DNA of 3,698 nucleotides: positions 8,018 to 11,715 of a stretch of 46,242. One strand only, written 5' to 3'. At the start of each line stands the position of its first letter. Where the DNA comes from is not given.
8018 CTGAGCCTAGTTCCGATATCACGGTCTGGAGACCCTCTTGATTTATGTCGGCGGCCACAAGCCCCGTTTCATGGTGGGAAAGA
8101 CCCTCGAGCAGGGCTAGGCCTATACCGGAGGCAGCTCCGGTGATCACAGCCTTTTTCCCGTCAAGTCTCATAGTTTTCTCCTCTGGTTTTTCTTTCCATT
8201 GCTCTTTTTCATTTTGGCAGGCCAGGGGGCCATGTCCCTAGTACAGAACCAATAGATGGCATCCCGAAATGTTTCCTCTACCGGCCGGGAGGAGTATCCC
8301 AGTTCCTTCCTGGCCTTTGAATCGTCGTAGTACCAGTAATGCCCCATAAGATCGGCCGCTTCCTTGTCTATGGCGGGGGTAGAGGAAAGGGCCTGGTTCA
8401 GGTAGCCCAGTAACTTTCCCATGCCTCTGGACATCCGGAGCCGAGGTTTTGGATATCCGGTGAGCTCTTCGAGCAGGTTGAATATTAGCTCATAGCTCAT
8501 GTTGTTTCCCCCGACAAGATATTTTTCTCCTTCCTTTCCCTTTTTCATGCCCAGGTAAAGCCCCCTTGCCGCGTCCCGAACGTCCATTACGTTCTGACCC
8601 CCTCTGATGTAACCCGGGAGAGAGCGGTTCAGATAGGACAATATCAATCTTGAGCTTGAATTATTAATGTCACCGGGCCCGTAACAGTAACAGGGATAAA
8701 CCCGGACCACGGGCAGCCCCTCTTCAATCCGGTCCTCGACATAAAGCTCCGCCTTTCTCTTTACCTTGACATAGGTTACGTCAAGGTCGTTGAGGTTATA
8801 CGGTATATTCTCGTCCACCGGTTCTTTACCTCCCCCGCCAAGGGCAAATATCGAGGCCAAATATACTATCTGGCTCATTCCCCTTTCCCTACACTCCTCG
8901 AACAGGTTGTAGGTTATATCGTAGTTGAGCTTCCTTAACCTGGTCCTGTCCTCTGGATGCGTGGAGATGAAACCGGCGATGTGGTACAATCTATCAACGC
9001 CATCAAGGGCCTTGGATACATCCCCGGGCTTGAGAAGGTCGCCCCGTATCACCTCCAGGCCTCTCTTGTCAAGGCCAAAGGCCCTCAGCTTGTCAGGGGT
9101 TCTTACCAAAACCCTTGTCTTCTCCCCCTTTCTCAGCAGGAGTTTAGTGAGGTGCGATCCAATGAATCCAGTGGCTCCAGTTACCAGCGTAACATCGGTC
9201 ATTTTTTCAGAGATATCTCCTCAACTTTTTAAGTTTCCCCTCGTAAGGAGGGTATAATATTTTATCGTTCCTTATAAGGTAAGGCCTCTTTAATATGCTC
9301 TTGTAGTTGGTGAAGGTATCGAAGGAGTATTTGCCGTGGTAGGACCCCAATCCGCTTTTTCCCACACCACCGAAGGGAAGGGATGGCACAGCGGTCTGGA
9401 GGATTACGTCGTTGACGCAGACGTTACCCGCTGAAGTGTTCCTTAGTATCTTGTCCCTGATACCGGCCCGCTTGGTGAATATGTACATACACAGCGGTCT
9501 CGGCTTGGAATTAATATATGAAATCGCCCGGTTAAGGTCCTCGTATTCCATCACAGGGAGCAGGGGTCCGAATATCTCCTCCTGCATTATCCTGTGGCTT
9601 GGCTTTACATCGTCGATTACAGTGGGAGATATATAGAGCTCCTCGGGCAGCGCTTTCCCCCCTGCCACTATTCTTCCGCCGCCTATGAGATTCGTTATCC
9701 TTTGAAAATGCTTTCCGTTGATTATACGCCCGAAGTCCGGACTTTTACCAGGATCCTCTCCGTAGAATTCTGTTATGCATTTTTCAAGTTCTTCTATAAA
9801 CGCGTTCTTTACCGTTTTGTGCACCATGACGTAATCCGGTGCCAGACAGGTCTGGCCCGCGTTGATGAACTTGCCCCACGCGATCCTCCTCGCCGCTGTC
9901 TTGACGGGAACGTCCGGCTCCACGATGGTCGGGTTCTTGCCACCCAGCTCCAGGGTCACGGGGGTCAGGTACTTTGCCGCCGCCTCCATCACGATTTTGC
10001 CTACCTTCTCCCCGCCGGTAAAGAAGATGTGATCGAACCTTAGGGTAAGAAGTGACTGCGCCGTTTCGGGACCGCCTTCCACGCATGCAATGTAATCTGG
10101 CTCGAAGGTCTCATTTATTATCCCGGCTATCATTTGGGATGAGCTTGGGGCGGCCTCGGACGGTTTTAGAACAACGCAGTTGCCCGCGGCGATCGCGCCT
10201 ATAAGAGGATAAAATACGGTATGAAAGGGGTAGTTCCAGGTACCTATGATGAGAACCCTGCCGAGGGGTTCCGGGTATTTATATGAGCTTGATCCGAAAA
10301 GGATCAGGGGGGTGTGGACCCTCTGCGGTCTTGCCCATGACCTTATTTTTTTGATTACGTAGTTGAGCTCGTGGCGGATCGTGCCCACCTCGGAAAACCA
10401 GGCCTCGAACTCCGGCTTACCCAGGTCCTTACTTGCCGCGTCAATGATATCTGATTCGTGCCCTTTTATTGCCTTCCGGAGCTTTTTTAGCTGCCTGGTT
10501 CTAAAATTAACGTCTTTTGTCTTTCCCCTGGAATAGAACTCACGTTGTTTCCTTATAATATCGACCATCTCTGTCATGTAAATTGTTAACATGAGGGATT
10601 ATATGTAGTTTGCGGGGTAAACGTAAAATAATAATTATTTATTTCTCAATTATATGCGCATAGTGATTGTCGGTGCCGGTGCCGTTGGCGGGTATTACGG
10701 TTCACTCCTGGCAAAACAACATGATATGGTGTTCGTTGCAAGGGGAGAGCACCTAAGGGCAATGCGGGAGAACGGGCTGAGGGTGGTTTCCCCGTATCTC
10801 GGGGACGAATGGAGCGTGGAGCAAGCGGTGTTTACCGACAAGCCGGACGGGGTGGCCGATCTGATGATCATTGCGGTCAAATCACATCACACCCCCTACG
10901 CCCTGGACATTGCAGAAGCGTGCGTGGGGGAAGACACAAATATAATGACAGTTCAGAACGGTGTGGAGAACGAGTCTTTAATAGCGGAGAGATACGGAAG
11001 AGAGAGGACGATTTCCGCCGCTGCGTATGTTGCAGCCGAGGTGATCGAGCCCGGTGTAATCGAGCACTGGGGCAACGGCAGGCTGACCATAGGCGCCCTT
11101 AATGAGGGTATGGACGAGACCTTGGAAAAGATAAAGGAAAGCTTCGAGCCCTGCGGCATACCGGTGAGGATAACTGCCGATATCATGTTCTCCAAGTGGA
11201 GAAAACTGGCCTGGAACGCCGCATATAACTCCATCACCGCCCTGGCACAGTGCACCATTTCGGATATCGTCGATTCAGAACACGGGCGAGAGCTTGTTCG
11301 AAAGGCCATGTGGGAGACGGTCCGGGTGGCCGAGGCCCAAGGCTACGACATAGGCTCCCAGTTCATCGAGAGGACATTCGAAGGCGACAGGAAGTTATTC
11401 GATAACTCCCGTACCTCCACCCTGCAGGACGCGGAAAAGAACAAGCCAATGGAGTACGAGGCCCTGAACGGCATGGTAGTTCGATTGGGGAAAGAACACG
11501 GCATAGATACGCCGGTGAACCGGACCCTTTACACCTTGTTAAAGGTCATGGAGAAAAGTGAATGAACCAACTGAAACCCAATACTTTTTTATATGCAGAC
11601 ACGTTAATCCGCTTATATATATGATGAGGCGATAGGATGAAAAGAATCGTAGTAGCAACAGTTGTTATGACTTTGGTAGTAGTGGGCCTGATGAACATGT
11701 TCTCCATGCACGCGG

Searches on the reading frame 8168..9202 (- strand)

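Call 13: search_protein_families(library=pfam, proteins=[window:8168-9202:-], max_evalue=0.001)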
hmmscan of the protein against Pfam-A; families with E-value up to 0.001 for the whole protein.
window:8168-9202:- (344 aa): 6 families
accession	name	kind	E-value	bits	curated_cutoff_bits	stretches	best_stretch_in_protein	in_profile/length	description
PF01370.27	Epimerase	-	7.1e-27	94.8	20.9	1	6-231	2-240/240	NAD dependent epimerase/dehydratase family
PF01073.25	3Beta_HSD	-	4.3e-19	69.1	22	1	6-179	1-187/280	3-beta hydroxysteroid dehydrogenase/isomerase family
PF13460.12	NAD_binding_10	-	8.1e-17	62.1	27.2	1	9-157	1-133/184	NAD(P)H-binding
PF05368.20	NmrA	-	3.7e-11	43.6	27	1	2-87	2-88/298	NmrA-like family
PF07993.18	NAD_binding_4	-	2e-10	40.7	20.1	1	7-183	1-220/258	Male sterility protein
PF16363.11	GDP_Man_Dehyd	-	4.7e-10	39.9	27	1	6-237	1-255/332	GDP-mannose 4,6 dehydratase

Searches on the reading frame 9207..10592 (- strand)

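Call 13: search_protein_families(library=pfam, proteins=[window:9207-10592:-], max_evalue=0.001)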
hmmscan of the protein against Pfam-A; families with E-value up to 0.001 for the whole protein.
window:9207-10592:- (461 aa): 2 families
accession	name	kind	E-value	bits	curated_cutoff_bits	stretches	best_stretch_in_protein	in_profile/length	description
PF00171.27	Aldedh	-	7e-93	312.1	23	1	23-433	45-461/461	Aldehyde dehydrogenase family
PF05893.19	LuxC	-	0.00061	19.2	21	1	103-273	82-255/401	Acyl-CoA reductase (LuxC)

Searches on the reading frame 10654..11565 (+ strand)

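Call 13: search_protein_families(library=pfam, proteins=[window:10654-11565:+], max_evalue=0.001)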
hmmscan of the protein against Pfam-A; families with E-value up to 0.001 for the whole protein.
window:10654-11565:+ (303 aa): 2 families
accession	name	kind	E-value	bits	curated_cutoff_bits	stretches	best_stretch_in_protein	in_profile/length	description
PF08546.17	ApbA_C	-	6.5e-38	130.3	22.7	1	176-300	1-125/125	Ketopantoate reductase PanE/ApbA C terminal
PF02558.23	ApbA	-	2.5e-35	121.7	22.2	1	3-150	1-149/150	Ketopantoate reductase PanE/ApbA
